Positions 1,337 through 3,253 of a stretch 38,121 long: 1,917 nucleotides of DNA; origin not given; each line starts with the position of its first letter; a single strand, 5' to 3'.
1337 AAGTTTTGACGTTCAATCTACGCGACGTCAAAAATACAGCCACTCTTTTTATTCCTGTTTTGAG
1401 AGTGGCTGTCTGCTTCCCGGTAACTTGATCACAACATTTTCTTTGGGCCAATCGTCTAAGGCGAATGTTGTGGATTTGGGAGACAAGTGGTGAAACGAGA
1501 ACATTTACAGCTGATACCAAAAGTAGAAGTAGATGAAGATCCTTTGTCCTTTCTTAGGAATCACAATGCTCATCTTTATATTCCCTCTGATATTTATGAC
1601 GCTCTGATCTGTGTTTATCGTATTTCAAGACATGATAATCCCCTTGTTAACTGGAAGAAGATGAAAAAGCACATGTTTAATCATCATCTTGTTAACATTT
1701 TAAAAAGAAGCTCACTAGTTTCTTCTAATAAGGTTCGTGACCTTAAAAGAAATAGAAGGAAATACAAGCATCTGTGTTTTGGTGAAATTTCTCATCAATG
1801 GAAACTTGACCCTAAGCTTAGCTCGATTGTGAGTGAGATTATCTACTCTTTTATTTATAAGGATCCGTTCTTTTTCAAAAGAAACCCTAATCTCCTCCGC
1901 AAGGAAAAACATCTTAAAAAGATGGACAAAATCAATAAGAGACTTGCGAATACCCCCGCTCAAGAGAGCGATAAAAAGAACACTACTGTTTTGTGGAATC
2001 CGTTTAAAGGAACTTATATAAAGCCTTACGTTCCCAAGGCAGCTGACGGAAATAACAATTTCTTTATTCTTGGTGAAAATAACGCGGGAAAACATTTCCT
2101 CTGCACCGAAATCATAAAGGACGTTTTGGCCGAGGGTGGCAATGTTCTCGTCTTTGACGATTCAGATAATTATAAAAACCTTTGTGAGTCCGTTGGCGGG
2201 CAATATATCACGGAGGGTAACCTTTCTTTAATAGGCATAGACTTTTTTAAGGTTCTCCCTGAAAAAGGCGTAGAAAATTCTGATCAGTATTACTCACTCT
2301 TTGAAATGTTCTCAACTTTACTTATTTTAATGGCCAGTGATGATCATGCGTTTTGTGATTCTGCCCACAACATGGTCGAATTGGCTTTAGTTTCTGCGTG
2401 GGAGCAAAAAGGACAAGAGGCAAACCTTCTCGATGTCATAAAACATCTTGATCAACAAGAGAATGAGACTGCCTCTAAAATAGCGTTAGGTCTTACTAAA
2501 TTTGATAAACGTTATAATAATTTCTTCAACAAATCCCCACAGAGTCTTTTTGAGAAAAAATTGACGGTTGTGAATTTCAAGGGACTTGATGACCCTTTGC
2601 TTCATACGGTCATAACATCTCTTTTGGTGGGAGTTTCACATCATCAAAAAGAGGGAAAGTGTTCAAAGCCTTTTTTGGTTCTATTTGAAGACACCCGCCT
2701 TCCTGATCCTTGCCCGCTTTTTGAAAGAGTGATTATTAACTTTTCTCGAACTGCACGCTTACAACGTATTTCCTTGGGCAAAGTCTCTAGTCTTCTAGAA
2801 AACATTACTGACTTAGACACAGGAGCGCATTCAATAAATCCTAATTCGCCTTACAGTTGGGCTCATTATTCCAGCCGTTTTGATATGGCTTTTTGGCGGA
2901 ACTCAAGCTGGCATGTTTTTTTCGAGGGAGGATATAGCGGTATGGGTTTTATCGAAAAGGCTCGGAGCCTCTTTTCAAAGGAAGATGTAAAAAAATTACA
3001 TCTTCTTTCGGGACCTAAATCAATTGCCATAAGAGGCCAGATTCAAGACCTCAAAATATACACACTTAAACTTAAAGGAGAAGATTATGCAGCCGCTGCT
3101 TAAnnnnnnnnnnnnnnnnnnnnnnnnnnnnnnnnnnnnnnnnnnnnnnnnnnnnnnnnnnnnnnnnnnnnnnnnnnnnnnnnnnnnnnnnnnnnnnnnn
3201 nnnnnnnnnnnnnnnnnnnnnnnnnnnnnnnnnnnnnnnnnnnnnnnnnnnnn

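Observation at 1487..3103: Intact but motif-degenerate TraC/VirB4 paralog at the head of the F-type operon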

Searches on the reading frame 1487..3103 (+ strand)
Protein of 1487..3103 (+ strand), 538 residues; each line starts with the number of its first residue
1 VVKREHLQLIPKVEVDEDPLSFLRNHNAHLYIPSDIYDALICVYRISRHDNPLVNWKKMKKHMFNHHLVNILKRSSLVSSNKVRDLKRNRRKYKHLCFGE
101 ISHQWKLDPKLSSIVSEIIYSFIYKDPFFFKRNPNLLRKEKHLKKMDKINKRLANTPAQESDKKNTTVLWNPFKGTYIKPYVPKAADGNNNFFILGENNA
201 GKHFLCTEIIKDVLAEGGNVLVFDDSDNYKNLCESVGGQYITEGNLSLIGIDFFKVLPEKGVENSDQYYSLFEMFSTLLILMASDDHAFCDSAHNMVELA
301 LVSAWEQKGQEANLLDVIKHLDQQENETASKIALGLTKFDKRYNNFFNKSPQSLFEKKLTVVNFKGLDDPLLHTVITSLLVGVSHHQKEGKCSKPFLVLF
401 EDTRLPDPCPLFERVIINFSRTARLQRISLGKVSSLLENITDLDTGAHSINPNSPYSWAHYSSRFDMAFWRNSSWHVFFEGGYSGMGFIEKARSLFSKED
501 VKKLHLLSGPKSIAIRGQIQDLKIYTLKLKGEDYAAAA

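Call 6: search_protein_families(library=pfam, proteins=[window:1487-3100:+], max_evalue=0.1)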
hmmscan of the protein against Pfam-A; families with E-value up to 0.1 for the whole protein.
window:1487-3100:+ (538 aa): 2 families
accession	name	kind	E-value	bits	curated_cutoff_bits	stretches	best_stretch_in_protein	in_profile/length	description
PF19044.6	P-loop_TraG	-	5.2e-09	35.7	25.8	1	187-308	27-144/413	TraG P-loop domain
PF01935.23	DUF87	-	0.00031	21.4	23.2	1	194-379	28-216/220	Helicase HerA, central domain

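Call 9: find_homologous_proteins(query=window:1487-3100:+, max_evalue=0.001)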
Query window:1487-3100:+ (538 aa): 7 proteins with E <= 0.001 among 6842 candidates.
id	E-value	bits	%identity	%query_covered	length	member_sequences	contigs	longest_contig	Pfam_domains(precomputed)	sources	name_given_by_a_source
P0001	0.0e+0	1055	86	100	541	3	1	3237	PF19044.7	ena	-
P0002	5.7e-282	954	88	88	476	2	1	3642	PF19044.7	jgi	jgi:hypothetical protein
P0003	4.7e-265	898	74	100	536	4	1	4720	PF19044.7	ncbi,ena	-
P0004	1.4e-258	877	82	89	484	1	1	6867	PF19044.7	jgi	jgi:hypothetical protein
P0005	6.2e-254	862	73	100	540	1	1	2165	PF19044.7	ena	-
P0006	2.1e-231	787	68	100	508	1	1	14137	-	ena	-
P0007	9.3e-205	699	97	58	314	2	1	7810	PF19044.7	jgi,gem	-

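Call 11: find_related_loci(query=A1, collection=genome_contigs, flank=10000)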
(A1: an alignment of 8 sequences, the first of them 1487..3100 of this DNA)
Query A1 (538 aa) in genome_contigs; peptide patterns used: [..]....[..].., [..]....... (x = any residue, [..] = any of these).
93 stretches matched a pattern, but none encodes a relative of the query by tblastn (E <= 1e-3).

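Call 12: search_dna_similar(query=window:1487-3103:+, collection=plasmids, mode=protein, max_evalue=0.001, max_rows=40)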
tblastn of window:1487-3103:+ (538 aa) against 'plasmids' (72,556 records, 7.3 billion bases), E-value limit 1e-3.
The search stops at 5000 records and this limit was reached: more records match than are counted here, and every count below describes the 5000 best-scoring records only.
Records with a match: at least 5000; places in all: 5069; records where one place covers at least 80% of the query: 0.
Best place of each record, by identity: <60% 5000.
By first word of the organism name: Escherichia 2640; Klebsiella 1388; Salmonella 359; Shigella 116; Enterobacter 114; Citrobacter 63; Serratia 45; Raoultella 43; Vibrio 40; Providencia 25; and 40 more.
By predicted mobility (MOB-suite, as given by PLSDB): conjugative 4731; mobilizable 138; non-mobilizable 131.
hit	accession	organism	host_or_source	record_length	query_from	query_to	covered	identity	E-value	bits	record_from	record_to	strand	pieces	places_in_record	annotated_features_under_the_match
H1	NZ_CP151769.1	Klebsiella michiganensis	whole organism,Sink faucet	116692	189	480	54%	27.2%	3e-10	71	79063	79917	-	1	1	traC: type IV secretion system protein TraC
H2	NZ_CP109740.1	Serratia nevei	Homo sapiens,whole organism,swab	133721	189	480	54%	27.2%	3e-10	71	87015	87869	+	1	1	traC: type IV secretion system protein TraC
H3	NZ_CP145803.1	Raoultella terrigena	Salmo salar,cell culture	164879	189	480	54%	27.2%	3e-10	71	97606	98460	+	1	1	traC: type IV secretion system protein TraC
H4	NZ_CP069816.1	Raoultella planticola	-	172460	189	480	54%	27.2%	3e-10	71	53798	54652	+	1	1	traC: type IV secretion system protein TraC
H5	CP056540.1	Klebsiella oxytoca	culture,Freshwater sample from ...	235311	189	480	54%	27.2%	3e-10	71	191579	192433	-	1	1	traC: type IV secretion system protein TraC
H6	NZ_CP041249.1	Klebsiella electrica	cell culture,anodic biofilm of ...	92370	189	480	54%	27.2%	3e-10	71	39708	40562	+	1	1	traC: type IV secretion system protein TraC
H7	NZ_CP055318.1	Klebsiella grimontii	culture,Freshwater sample from upstream ...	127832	189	480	54%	27.2%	3e-10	71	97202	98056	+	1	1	traC: type IV secretion system protein TraC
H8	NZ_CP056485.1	Klebsiella sp. RHBSTW-00464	culture,Wastewater effluent sample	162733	189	480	54%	27.2%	3e-10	71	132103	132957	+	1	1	traC: type IV secretion system protein TraC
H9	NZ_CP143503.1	Klebsiella pneumoniae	cell culture,Hospital sewage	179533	189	480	54%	27.2%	3e-10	71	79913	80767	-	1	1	traC: type IV secretion system protein TraC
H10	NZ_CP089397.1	Klebsiella michiganensis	Homo sapiens,urine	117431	189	480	54%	26.9%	4e-10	71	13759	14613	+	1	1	traC: type IV secretion system protein TraC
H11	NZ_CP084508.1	Edwardsiella tarda ATCC 15947 = NBRC 105688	Homo sapiens,Whole organism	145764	176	480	57%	25.5%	3e-9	67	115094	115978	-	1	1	traC: type IV secretion system protein TraC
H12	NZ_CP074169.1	Serratia ureilytica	lake water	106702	188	461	51%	28.2%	3e-12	77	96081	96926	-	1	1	traC: type IV secretion system protein TraC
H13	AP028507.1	Serratia marcescens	-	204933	188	461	51%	28.2%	3e-12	77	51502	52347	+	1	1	traC: type IV secretion system protein TraC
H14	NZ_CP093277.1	Raoultella sp. HC6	straw,soil sample,soil sample from ...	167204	189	480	54%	26.2%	4e-10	71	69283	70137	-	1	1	traC: type IV secretion system protein TraC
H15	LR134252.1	Raoultella terrigena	environmental,Ropy milk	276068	189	480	54%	26.2%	4e-10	71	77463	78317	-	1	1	traC_1: conjugal transfer protein TraC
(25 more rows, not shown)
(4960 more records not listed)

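Call 13: find_encoding_contigs(protein=P0006, flank=10000)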
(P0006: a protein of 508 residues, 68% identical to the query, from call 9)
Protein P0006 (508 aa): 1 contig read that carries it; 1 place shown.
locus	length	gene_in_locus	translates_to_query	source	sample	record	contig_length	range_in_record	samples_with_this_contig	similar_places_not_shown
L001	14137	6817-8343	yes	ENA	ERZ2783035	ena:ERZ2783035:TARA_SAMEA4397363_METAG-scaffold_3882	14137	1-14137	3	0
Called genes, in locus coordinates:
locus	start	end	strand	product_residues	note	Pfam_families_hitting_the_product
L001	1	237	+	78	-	?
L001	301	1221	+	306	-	PF00892:EamA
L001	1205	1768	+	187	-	PF13640:2OG-FeII_Oxy_3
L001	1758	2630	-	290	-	PF00126:HTH_1, PF03466:LysR_substrate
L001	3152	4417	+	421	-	-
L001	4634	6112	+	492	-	PF00646:F-box (faint)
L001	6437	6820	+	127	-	-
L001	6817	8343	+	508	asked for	-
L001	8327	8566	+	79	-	-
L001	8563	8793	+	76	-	-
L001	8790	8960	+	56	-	-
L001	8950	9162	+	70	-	-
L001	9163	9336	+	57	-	-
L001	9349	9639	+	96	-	-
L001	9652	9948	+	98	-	PF07178:TraL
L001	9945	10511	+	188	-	PF05309:TraE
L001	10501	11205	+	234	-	PF06586:TraK_N, PF23536:TraK_C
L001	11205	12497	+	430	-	PF03743:TrbI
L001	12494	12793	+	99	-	-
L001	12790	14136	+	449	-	?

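Call 14: find_encoding_contigs(protein=P0004, flank=10000)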
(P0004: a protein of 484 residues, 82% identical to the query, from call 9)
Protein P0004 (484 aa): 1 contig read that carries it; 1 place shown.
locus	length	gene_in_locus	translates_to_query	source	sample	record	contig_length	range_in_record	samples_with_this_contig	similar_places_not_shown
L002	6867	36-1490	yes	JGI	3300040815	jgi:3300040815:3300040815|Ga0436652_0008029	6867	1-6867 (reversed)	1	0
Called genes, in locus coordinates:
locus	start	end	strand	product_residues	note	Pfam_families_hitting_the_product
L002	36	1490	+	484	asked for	PF19044:P-loop_TraG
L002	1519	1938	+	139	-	PF11753:DUF3310 (weak)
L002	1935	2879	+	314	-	PF08238:Sel1 (faint)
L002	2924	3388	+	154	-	-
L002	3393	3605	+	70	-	-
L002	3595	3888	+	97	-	PF07178:TraL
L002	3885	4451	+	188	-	PF05309:TraE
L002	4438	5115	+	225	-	-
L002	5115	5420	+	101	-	-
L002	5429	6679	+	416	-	PF03743:TrbI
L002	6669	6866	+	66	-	?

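Call 19: find_encoding_contigs(protein=window:1487-3100:+, flank=10000)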
Protein window:1487-3100:+ (538 aa): no gene with exactly this product is on record in the collection.

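Call 21: find_encoding_contigs(protein=window:1490-3100:+, flank=10000)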
Protein seq(537 aa) (537 aa): no gene with exactly this product is on record in the collection.

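Call 22: find_encoding_contigs(protein=P0003, flank=10000)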
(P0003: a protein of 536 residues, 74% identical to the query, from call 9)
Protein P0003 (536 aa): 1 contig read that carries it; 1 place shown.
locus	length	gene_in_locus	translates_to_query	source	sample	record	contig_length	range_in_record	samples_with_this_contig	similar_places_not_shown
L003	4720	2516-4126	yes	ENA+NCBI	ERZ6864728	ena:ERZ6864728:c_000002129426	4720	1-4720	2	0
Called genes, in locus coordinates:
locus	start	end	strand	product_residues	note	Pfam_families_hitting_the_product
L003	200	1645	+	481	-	-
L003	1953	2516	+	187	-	-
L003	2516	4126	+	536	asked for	PF19044:P-loop_TraG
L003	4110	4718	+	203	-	?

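Call 23: list_cluster_members(proteins=[P0003, P0001, P0007])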
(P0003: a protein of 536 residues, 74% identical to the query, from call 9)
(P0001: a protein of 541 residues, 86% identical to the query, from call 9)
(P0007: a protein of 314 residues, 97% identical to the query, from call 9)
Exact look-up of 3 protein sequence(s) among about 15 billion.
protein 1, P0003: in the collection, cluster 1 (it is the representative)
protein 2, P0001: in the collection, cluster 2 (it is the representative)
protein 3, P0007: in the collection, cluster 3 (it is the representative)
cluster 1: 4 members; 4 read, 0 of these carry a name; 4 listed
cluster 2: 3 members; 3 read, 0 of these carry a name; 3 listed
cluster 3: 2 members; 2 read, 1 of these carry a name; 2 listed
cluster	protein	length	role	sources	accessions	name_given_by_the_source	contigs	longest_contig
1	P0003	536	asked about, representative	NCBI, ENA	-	-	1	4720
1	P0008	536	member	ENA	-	-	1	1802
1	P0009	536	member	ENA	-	-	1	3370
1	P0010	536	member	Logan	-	-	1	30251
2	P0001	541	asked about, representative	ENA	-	-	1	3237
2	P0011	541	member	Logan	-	-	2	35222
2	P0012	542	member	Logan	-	-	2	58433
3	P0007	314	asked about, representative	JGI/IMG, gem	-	-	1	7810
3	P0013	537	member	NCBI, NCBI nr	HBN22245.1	MAG TPA: hypothetical protein DD412_03310 [Holosporales bacterium] | hypothetical protein [Holosporales bacterium]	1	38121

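Call 25: find_encoding_contigs(protein=P0012, flank=10000)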
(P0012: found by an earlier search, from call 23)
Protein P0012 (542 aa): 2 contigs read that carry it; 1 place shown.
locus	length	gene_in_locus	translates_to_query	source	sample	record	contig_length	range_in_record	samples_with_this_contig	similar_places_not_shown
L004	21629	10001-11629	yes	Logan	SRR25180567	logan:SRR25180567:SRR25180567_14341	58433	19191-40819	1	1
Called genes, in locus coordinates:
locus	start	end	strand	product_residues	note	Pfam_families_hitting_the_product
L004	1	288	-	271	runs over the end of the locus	PF02195:ParB_N, PF17762:HTH_ParB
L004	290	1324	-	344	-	PF01656:CbiA, PF06564:CBP_BcsQ (faint), PF09140:MipZ (weak), PF13614:AAA_31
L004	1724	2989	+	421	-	-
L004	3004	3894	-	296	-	PF01370:Epimerase, PF04321:RmlD_sub_bind, PF16363:GDP_Man_Dehyd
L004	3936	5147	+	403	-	-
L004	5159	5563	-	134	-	PF01381:HTH_3, PF13443:HTH_26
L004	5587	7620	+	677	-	PF00515:TPR_1 (faint), PF07719:TPR_2 (faint), PF13176:TPR_7 (faint), PF13374:TPR_10 (faint), PF14559:TPR_19 (faint), PF17874:TPR_MalT (faint), PF13424:TPR_12 (weak)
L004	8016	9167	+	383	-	-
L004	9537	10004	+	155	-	-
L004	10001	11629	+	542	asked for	PF19044:P-loop_TraG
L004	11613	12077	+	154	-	PF11753:DUF3310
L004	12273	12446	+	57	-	-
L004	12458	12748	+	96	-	-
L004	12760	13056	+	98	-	PF07178:TraL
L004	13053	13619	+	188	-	PF05309:TraE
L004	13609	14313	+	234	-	PF06586:TraK_N, PF23536:TraK_C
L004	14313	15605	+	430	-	PF03743:TrbI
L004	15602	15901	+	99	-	-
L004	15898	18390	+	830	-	PF11130:TraC_F_IV, PF12846:AAA_10, PF19044:P-loop_TraG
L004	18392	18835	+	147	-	PF10502:Peptidase_S26 (weak)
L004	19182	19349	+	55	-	-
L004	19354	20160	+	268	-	-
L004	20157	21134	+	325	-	PF06834:TraU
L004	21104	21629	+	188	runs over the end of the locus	PF09673:TrbC_Ftype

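Call 26: find_encoding_contigs(protein=P0010, flank=10000)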
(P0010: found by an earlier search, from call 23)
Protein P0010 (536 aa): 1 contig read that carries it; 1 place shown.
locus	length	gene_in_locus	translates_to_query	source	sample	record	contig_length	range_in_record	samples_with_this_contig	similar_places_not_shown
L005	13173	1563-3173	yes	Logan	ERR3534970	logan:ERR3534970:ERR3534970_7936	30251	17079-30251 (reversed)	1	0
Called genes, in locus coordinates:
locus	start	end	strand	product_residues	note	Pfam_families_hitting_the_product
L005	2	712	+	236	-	?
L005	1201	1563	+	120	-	-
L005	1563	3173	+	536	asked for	PF19044:P-loop_TraG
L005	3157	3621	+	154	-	PF11753:DUF3310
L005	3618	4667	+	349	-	PF08238:Sel1 (faint)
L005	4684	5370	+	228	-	PF03743:TrbI (weak)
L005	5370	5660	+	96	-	PF07178:TraL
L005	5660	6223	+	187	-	PF05309:TraE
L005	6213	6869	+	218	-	-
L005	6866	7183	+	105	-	-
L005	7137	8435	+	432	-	PF03743:TrbI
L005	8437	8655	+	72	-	-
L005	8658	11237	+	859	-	PF11130:TraC_F_IV, PF12846:AAA_10, PF19044:P-loop_TraG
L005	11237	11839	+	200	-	-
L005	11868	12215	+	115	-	-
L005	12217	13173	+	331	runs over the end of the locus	PF06834:TraU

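Call 27: find_encoding_contigs(protein=P0011, flank=10000)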
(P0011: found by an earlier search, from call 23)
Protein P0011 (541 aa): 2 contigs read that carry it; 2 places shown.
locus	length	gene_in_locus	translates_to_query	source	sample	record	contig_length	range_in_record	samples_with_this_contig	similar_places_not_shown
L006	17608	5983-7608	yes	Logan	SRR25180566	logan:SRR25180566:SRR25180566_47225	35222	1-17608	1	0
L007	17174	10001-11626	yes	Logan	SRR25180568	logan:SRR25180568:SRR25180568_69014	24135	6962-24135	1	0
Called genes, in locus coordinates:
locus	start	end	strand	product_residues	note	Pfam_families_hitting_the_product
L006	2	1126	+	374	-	?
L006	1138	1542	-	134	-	PF01381:HTH_3, PF13443:HTH_26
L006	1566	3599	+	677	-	PF00515:TPR_1 (faint), PF07719:TPR_2 (faint), PF13176:TPR_7 (faint), PF13374:TPR_10 (faint), PF14559:TPR_19 (faint), PF17874:TPR_MalT (faint), PF13424:TPR_12 (weak)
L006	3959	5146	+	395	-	-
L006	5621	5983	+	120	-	-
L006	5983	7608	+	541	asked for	PF19044:P-loop_TraG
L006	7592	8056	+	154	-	PF11753:DUF3310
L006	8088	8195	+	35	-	-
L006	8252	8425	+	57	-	-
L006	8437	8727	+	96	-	-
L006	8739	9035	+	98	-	PF07178:TraL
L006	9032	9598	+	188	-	PF05309:TraE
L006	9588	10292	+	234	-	PF06586:TraK_N, PF23536:TraK_C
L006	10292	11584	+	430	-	PF03743:TrbI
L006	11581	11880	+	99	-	-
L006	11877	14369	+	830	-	PF11130:TraC_F_IV, PF12846:AAA_10, PF19044:P-loop_TraG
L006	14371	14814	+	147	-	PF10502:Peptidase_S26 (weak)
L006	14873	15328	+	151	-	-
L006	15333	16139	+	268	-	-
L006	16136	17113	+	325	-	PF06834:TraU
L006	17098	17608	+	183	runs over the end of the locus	PF09673:TrbC_Ftype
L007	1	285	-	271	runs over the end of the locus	PF02195:ParB_N, PF17762:HTH_ParB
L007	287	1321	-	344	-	PF01656:CbiA, PF06564:CBP_BcsQ (faint), PF09140:MipZ (weak), PF13614:AAA_31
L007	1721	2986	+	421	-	-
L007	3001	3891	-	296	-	PF01370:Epimerase, PF04321:RmlD_sub_bind, PF16363:GDP_Man_Dehyd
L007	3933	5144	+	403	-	-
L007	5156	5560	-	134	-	PF01381:HTH_3, PF13443:HTH_26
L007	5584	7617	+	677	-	PF00515:TPR_1 (faint), PF07719:TPR_2 (faint), PF13176:TPR_7 (faint), PF13374:TPR_10 (faint), PF14559:TPR_19 (faint), PF17874:TPR_MalT (faint), PF13424:TPR_12 (weak)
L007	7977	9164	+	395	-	-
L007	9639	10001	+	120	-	-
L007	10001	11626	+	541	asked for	PF19044:P-loop_TraG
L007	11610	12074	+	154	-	PF11753:DUF3310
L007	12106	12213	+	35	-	-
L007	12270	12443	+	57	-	-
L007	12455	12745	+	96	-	-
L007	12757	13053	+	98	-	PF07178:TraL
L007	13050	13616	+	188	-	PF05309:TraE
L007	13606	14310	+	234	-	PF06586:TraK_N, PF23536:TraK_C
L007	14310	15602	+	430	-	PF03743:TrbI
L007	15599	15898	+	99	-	-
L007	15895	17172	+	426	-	?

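Call 32: search_protein_representatives(alignment_id=A1)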
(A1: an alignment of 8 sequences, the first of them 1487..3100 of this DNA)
Query: 8 sequences, 541 profile positions. Proteins with E-value up to 0.001 (for the whole library): 499; up to 1e-10: 58; up to 1e-30: 4. The best 150 are listed.
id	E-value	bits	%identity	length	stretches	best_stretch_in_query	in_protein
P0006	9.7e-294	991.5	-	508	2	207-541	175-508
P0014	6.2e-56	206.6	-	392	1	150-541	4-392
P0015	1.3e-40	156.1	-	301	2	331-538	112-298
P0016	6.5e-32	127.3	-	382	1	168-537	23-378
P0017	1.1e-28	116.6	-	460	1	170-440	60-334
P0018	7.1e-25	104.1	-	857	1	170-462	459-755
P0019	9.0e-23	97.1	-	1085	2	180-462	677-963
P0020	1.6e-19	86.4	-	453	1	170-439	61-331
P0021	3.1e-19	85.5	-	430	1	166-433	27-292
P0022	4.1e-19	85.1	-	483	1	170-458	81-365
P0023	2.6e-18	82.4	-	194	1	163-332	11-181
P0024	6.7e-18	81.1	-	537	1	170-405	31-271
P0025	7.8e-18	80.8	-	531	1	169-406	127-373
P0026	1.9e-16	76.3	-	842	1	186-405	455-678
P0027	2.1e-16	76.1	-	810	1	189-446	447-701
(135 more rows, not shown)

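Call 34: find_encoding_contigs(protein=P0014, flank=10000)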
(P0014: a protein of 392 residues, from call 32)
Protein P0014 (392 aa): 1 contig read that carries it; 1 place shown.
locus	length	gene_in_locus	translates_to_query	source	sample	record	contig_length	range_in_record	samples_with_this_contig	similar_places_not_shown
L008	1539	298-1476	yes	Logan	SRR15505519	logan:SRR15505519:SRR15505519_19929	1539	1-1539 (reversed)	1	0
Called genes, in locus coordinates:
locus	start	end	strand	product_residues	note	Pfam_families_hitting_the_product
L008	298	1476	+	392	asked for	PF19044:P-loop_TraG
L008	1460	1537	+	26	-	?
